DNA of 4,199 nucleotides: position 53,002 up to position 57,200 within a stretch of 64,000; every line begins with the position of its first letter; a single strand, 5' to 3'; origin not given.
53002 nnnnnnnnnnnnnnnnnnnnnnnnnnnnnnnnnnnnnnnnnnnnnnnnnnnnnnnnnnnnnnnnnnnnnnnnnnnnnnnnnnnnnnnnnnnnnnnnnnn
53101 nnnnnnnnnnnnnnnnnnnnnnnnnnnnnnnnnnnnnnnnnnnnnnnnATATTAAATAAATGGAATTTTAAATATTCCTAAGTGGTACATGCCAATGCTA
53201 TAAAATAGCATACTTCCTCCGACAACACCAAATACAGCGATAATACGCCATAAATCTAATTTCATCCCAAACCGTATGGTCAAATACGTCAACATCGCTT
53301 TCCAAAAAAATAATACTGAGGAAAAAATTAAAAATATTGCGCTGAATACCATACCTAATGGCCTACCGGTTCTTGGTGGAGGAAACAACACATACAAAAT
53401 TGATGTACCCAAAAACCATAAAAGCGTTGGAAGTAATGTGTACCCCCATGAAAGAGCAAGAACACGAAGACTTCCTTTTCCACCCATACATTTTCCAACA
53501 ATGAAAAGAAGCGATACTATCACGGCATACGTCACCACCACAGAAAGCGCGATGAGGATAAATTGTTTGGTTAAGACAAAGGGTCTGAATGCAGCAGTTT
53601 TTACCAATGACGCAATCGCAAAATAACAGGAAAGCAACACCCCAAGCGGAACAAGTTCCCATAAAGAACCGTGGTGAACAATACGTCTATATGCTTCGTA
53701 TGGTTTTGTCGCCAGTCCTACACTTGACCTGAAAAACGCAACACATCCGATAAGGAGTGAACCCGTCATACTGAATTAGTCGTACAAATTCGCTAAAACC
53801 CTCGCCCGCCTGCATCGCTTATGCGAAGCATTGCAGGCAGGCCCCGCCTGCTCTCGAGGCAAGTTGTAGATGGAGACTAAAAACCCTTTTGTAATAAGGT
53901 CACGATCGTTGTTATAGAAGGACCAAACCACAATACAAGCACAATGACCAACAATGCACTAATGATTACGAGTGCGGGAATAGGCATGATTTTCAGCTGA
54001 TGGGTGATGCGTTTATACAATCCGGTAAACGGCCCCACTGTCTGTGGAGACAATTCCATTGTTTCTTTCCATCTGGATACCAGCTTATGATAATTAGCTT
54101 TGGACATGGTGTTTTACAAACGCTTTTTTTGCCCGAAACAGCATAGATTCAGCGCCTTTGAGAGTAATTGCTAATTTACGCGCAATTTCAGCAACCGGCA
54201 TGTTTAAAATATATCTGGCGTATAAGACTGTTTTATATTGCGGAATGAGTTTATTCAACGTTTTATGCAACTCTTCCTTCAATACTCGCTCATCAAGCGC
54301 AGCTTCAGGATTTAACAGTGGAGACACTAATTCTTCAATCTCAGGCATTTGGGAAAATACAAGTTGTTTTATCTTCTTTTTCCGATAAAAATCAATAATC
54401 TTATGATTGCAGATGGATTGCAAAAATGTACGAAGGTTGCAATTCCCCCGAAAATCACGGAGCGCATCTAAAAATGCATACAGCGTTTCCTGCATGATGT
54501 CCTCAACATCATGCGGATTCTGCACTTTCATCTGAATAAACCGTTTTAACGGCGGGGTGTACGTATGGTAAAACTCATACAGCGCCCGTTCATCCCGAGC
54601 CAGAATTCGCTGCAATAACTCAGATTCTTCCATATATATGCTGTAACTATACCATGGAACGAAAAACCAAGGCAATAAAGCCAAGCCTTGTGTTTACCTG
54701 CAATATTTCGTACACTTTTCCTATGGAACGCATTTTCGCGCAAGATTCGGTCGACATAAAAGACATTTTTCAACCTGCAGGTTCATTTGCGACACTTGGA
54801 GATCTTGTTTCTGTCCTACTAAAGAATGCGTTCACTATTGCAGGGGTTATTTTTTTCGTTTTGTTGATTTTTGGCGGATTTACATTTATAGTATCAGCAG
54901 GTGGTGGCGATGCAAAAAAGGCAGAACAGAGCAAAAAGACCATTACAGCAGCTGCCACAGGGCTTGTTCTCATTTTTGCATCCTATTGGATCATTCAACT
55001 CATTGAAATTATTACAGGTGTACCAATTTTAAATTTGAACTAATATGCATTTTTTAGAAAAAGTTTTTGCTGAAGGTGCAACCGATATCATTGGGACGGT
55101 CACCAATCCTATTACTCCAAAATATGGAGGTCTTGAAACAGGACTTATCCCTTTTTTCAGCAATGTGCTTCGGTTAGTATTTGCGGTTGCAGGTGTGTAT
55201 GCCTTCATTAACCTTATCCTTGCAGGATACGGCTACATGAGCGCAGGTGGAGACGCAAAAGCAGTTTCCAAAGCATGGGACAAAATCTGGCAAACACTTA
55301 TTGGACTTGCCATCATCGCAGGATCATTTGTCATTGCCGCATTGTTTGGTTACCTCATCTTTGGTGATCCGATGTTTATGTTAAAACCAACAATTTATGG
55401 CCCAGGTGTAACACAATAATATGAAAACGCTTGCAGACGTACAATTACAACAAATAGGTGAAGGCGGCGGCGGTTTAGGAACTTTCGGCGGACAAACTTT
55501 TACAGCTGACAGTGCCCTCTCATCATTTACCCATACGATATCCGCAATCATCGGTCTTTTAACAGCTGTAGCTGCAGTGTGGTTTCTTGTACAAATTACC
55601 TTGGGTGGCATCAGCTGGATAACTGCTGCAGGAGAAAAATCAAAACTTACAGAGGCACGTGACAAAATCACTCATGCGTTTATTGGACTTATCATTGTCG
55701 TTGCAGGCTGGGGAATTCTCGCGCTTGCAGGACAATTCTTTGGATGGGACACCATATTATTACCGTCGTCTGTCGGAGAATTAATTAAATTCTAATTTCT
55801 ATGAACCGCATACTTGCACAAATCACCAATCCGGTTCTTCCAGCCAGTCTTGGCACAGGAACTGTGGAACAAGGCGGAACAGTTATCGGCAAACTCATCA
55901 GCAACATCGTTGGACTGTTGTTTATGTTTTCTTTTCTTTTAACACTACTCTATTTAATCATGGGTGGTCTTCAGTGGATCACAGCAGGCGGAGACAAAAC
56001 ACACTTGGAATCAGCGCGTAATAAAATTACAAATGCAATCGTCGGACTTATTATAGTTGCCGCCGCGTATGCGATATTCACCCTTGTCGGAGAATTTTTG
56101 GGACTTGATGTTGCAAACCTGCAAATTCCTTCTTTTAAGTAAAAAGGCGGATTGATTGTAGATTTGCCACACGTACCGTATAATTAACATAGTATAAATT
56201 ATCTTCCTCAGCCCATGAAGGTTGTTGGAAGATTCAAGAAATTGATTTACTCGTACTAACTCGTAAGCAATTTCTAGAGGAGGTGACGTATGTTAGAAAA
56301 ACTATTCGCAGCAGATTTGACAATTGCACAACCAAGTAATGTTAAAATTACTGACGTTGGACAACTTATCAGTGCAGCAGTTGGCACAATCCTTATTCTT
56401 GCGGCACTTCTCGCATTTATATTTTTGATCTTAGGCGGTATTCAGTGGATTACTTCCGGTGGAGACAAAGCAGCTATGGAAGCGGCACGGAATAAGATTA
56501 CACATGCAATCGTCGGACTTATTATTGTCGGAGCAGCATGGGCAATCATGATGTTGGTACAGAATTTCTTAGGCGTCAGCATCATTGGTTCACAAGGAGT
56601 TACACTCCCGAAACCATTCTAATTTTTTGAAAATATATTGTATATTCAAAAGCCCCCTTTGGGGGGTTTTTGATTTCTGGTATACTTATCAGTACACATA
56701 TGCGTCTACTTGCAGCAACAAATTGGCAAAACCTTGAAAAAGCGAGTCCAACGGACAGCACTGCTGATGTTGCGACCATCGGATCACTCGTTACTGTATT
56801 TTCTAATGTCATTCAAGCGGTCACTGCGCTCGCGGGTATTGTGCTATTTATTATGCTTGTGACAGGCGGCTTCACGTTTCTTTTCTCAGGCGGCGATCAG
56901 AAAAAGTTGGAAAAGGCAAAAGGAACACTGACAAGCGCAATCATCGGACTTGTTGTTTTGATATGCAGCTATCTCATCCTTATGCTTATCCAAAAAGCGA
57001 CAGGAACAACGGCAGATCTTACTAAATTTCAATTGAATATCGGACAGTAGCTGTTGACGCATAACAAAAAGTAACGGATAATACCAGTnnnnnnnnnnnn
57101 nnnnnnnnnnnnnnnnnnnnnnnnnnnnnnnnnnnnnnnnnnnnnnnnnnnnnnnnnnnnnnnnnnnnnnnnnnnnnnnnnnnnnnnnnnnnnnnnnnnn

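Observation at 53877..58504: Array of six tandem VirB2/TrbC-like hairpin proteins with an ECF sigma/anti-sigma pair and a VirB6-like protein: candidate T4SS-like or novel filament locus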

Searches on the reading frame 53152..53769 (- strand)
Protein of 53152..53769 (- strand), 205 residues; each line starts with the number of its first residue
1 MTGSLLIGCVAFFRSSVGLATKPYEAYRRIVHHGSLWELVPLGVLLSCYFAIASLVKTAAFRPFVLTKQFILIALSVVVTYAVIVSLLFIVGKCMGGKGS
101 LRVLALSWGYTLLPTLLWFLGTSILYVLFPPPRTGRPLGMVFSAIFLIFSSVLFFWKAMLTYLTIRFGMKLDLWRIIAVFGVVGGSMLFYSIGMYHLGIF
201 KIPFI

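Call 7: search_protein_families(library=pfam, max_evalue=0.01, proteins=[window:53152-53769:-])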
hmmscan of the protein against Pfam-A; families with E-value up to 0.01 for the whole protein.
window:53152-53769:- (205 aa): 1 family
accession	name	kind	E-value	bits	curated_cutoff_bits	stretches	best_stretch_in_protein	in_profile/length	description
PF04893.22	Yip1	-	3.2e-09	37.3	28.6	1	18-190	2-169/173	Yip1 domain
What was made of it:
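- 53152..53769 (-): Yip1-domain polytopic membrane protein (205 aa). It is the last gene of the sigma / 76-aa / Yip1 unit. Pfam Yip1, E 3e-9 (call 7).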

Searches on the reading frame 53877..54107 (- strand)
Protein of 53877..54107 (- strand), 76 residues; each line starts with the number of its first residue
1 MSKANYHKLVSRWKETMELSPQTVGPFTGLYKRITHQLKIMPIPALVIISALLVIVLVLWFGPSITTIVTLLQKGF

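Call 7: search_protein_families(library=pfam, max_evalue=0.01, proteins=[window:53877-54107:-])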
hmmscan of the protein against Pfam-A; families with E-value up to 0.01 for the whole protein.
window:53877-54107:- (76 aa): 0 families
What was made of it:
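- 53877..54107 (-): 76-aa single-pass membrane protein, the putative anti-sigma partner. The assignment rests on position only. It overlaps the sigma stop codon by 14 nt. No Pfam hit (call 7).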

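Call 79: find_related_loci(query=A5, collection=metagenome_contigs, flank=6000)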
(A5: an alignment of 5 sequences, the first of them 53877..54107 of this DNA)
Query A5 (76 aa) in metagenome_contigs; peptide patterns used: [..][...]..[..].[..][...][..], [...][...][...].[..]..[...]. (x = any residue, [..] = any of these).
327 stretches matched a pattern; 107 encode a relative of the query (tblastn E <= 1e-3); the best 80 are kept; 80 distinct loci.
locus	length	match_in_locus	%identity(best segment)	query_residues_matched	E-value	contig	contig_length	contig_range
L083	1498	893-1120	74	1-76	1e-35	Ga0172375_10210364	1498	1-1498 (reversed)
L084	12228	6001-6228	74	1-76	3e-35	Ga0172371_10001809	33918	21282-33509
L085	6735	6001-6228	86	1-76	4e-34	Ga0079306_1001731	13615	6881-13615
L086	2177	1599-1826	71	1-76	2e-31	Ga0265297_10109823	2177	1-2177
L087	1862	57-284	82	1-76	3e-29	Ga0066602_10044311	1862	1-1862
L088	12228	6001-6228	53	1-76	1e-23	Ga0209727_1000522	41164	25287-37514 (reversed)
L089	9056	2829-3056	53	1-76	2e-23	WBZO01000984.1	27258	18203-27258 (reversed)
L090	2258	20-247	50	1-76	5e-23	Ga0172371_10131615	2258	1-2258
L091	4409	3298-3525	50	1-76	5e-23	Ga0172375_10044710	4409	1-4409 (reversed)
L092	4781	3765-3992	49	1-76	7e-23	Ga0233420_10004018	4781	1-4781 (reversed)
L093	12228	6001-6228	51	1-76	1e-22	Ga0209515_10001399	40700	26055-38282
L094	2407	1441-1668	53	1-76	2e-22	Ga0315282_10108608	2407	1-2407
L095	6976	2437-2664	51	1-76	4e-22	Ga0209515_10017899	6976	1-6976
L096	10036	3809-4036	50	1-76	6e-22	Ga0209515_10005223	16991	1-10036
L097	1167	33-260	51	1-76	5e-22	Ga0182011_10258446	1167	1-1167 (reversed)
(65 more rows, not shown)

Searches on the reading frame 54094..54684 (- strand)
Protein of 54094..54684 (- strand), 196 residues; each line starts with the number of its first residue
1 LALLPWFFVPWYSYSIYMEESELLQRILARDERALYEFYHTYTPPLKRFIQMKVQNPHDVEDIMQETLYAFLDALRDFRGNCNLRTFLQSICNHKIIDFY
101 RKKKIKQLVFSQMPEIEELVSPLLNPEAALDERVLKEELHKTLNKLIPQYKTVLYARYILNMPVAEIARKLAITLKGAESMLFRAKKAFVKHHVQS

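Call 3: search_protein_families(library=pfam, max_evalue=0.1, proteins=[window:54094-54684:-])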
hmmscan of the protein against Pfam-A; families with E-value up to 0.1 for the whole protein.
window:54094-54684:- (196 aa): 4 families
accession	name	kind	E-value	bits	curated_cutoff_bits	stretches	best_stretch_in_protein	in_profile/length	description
PF08281.18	Sigma70_r4_2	-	5.6e-12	45.6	25.7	1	137-188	2-53/54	Sigma-70, region 4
PF04542.20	Sigma70_r2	-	1.1e-11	44.7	24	1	38-104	1-69/71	Sigma-70 region 2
PF04545.22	Sigma70_r4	-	0.0038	17.1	24.1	1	143-175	2-34/50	Sigma-70, region 4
PF07638.17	Sigma70_ECF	-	0.023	15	21.1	1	21-182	5-172/185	ECF sigma factor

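Call 4: search_protein_families(library=ncbifam, max_evalue=0.1, proteins=[window:54094-54684:-])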
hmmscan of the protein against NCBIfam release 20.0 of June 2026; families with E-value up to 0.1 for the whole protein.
window:54094-54684:- (196 aa): 92 families (the best 25 are shown)
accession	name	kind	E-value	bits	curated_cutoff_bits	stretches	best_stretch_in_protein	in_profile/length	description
TIGR02937.1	sigma70-ECF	superfamily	6.4e-24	84.4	42.9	1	34-188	2-160/165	sigma-70 family RNA polymerase sigma factor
TIGR02985.1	Sig70_bacteroi1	subfamily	3e-23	82.8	126.4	1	37-188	5-157/162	RNA polymerase sigma-70 factor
TIGR02952.1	Sig70_famx2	equivalog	1.2e-21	77.4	206.45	1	23-188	1-165/170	ECF subfamily RNA polymerase sigma factor, BldN family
TIGR02950.1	SigM_subfam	subfamily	7.6e-21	74.6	147.95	1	35-189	2-154/159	RNA polymerase sigma factor, SigM family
NF008888.0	PRK11922.1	equivalog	8.5e-20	71.4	204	1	18-189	15-192/231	RNA polymerase sigma factor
NF007215.0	PRK09637.1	equivalog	5.1e-19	68.9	212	1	37-189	5-150/181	RNA polymerase sigma factor SigZ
NF008892.0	PRK11924.2-1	equivalog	8.3e-18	64.7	291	2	42-113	25-95/203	RNA polymerase sigma factor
TIGR02943.1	Sig70_famx1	hypoth_equivalog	2.4e-17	63.4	162.2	1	44-188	13-174/188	RNA polymerase sigma-70 factor, TIGR02943 family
TIGR02989.1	Sig-70_gvs1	subfamily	2.6e-16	60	124.55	1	35-188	3-153/158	RNA polymerase sigma-70 factor, Rhodopirellula/Verrucomicrobium family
NF009166.1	PRK12513.1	equivalog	2.9e-16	59.7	206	1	20-176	9-169/193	RNA polymerase sigma factor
TIGR02959.1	SigZ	equivalog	3.5e-16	59.5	168.65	1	41-189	3-144/170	RNA polymerase sigma factor SigZ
NF009173.0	PRK12520.1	equivalog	4.9e-16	59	255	1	40-187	9-173/191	RNA polymerase sigma factor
NF007220.0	PRK09639.1-5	equivalog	9.1e-16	58.1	260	1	36-191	6-162/181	RNA polymerase sigma factor SigX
NF009168.0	PRK12515.1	subfamily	2.3e-14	53.3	236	1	20-189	9-175/189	RNA polymerase sigma factor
NF007216.0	PRK09638.1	equivalog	3.4e-14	53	194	1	18-192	3-173/180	RNA polymerase sigma factor SigY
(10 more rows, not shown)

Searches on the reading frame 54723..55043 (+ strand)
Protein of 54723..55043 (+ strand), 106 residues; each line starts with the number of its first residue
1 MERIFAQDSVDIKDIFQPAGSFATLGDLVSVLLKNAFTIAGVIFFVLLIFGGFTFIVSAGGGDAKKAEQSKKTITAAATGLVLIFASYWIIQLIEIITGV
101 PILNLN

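Call 3: search_protein_families(library=pfam, max_evalue=0.1, proteins=[window:54723-55043:+])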
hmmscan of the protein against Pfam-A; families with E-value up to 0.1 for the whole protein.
window:54723-55043:+ (106 aa): 3 families
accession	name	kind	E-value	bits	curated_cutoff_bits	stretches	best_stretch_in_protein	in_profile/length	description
PF18895.5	T4SS_pilin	-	6.5e-07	29.8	26.6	1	34-92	13-69/71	Type IV secretion system pilin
PF17319.7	DUF5362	-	0.0047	17.2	25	1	36-100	23-87/94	Family of unknown function (DUF5362)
PF19607.4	DUF6112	-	0.087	13.1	25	0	15-96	3-84/88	Family of unknown function (DUF6112)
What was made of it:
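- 54723..55043 (+): Pilin 1 (106 aa), VirB2-like two-helix protein. PF18895 at 29.8 bits against GA 26.6 (call 3).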

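Call 4: search_protein_families(library=ncbifam, max_evalue=0.1, proteins=[window:54723-55043:+])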
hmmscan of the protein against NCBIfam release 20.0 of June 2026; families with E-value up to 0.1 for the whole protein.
window:54723-55043:+ (106 aa): 1 family
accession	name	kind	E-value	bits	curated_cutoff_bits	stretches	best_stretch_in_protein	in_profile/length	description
NF045849.1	ICE_MMCAP2_0565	equivalog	0.00091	18.9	40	1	38-95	19-77/80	Mbov_0395 family pilin-like conjugal transfer protein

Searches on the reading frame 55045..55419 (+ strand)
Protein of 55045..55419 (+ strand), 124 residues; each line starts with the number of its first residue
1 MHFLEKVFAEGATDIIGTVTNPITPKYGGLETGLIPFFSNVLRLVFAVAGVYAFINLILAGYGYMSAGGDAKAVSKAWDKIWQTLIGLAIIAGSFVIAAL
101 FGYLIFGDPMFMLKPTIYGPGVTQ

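Call 3: search_protein_families(library=pfam, max_evalue=0.1, proteins=[window:55045-55419:+])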
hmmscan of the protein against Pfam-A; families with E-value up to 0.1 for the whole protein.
window:55045-55419:+ (124 aa): 4 families
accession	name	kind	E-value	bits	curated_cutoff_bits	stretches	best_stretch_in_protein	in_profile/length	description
PF18895.5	T4SS_pilin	-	0.00026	21.5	26.6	1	39-103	10-70/71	Type IV secretion system pilin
PF04956.18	TrbC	-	0.016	15.8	27.9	1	37-100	40-97/98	TrbC/VIRB2 pilin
PF03956.18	Lys_export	-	0.023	14.7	23.8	0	23-69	103-148/190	Lysine exporter LysO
PF06963.18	FPN1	-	0.065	12.3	24.6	1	11-53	301-344/430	Ferroportin1 (FPN1)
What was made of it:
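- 55045..55419 (+): Pilin 2 (124 aa). PF18895 at 21.5 bits, below GA; TrbC at E 0.016 (call 3).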

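Call 4: search_protein_families(library=ncbifam, max_evalue=0.1, proteins=[window:55045-55419:+])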
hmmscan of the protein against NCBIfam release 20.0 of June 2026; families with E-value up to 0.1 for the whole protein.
window:55045-55419:+ (124 aa): 1 family
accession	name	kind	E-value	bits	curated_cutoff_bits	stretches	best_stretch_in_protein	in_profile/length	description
NF045849.1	ICE_MMCAP2_0565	equivalog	0.01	15.5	40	1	46-99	18-74/80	Mbov_0395 family pilin-like conjugal transfer protein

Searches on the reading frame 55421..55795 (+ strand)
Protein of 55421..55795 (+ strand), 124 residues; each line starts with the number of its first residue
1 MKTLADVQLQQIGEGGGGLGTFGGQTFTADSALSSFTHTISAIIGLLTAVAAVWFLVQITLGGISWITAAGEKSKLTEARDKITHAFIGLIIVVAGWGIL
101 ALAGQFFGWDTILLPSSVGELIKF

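Call 3: search_protein_families(library=pfam, max_evalue=0.1, proteins=[window:55421-55795:+])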
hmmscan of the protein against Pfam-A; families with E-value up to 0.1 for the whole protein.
window:55421-55795:+ (124 aa): 3 families
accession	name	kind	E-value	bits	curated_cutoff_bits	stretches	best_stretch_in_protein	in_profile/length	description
PF18895.5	T4SS_pilin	-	1.1e-06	29.1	26.6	1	35-100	4-68/71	Type IV secretion system pilin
PF04595.18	Pox_I6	-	0.065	12.6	27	1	32-85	36-89/320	Poxvirus I6-like family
PF14293.11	YWFCY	-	0.089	13.3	24.4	0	33-103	43-111/144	YWFCY protein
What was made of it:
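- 55421..55795 (+): Pilin 3 (124 aa). PF18895 at 29.1 bits (call 3).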

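Call 4: search_protein_families(library=ncbifam, max_evalue=0.1, proteins=[window:55421-55795:+])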
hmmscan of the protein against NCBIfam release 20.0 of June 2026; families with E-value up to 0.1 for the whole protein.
window:55421-55795:+ (124 aa): 2 families
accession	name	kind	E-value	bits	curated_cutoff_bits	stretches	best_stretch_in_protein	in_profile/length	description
NF045849.1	ICE_MMCAP2_0565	equivalog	0.0011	18.6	40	1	36-101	13-74/80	Mbov_0395 family pilin-like conjugal transfer protein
NF045890.1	conj_pls20_p028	equivalog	0.0072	15.2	150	1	25-95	50-108/377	pLS20_p028 family conjugation system transmembrane protein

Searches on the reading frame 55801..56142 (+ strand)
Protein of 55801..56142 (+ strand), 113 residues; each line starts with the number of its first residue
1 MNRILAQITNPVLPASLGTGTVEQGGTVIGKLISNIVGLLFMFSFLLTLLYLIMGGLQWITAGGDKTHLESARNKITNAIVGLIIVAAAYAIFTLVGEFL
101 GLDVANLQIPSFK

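Call 3: search_protein_families(library=pfam, max_evalue=0.1, proteins=[window:55801-56142:+])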
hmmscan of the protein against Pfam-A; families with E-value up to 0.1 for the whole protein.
window:55801-56142:+ (113 aa): 4 families
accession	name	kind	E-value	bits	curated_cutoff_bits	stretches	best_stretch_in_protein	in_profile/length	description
PF18895.5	T4SS_pilin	-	6.2e-07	29.8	26.6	1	27-96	3-71/71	Type IV secretion system pilin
PF19607.4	DUF6112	-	0.0032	17.7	25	1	33-80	16-65/88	Family of unknown function (DUF6112)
PF07331.16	TctB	-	0.021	15.4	29.1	1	35-95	71-130/137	Tripartite tricarboxylate transporter TctB family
PF04956.18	TrbC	-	0.027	15.1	27.9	1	25-95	34-97/98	TrbC/VIRB2 pilin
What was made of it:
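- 55801..56142 (+): Pilin 4 (113 aa). PF18895 at 29.8 bits; TrbC at E 0.027 (call 3).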

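Call 4: search_protein_families(library=ncbifam, max_evalue=0.1, proteins=[window:55801-56142:+])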
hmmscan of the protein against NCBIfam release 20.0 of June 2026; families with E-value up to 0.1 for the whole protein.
window:55801-56142:+ (113 aa): 2 families
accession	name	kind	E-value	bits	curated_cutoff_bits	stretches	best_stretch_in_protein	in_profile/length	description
NF045849.1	ICE_MMCAP2_0565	equivalog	2.5e-05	23.9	40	1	26-96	6-76/80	Mbov_0395 family pilin-like conjugal transfer protein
NF038392.1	div_DrpB_YedR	equivalog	0.042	14.2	50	0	53-94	34-75/86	cell division protein DrpB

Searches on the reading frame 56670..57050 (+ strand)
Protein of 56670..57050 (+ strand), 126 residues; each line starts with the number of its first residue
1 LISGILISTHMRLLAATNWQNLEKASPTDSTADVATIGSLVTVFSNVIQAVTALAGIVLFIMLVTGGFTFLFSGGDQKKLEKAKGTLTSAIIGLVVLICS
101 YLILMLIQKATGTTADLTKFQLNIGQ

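Call 3: search_protein_families(library=pfam, max_evalue=0.1, proteins=[window:56670-57050:+])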
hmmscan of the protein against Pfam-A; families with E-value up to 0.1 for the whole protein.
window:56670-57050:+ (126 aa): 5 families
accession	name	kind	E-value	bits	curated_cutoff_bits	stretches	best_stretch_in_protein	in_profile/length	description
PF18895.5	T4SS_pilin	-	7.1e-12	45.7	26.6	1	39-104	4-68/71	Type IV secretion system pilin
PF13520.12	AA_permease_2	-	0.0016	17.8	27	1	23-107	319-407/427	Amino acid permease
PF14264.12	Glucos_trans_II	-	0.0048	16.5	30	1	39-109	223-296/317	Glucosyl transferase GtrII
PF10661.14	EssA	-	0.075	13.3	24.1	0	81-110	117-146/147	WXG100 protein secretion system (Wss), protein EssA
PF01275.24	Myelin_PLP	-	0.075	13.2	23.8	1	26-106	47-124/231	Myelin proteolipid protein (PLP or lipophilin)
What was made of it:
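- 56700..57050 (+): Pilin 6 (116 aa from ATG 56700; the ORF opens at TTG 56670). PF18895 at 45.7 bits (call 3).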

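Call 4: search_protein_families(library=ncbifam, max_evalue=0.1, proteins=[window:56670-57050:+])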
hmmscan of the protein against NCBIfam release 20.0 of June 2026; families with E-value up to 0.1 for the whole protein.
window:56670-57050:+ (126 aa): 2 families
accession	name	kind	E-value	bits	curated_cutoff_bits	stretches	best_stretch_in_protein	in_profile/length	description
NF045849.1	ICE_MMCAP2_0565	equivalog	0.00084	19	40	1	42-107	11-76/80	Mbov_0395 family pilin-like conjugal transfer protein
NF042414.1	CLC_0170_fam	subfamily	0.024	14.5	30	1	57-104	4-51/56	CLC_0170 family protein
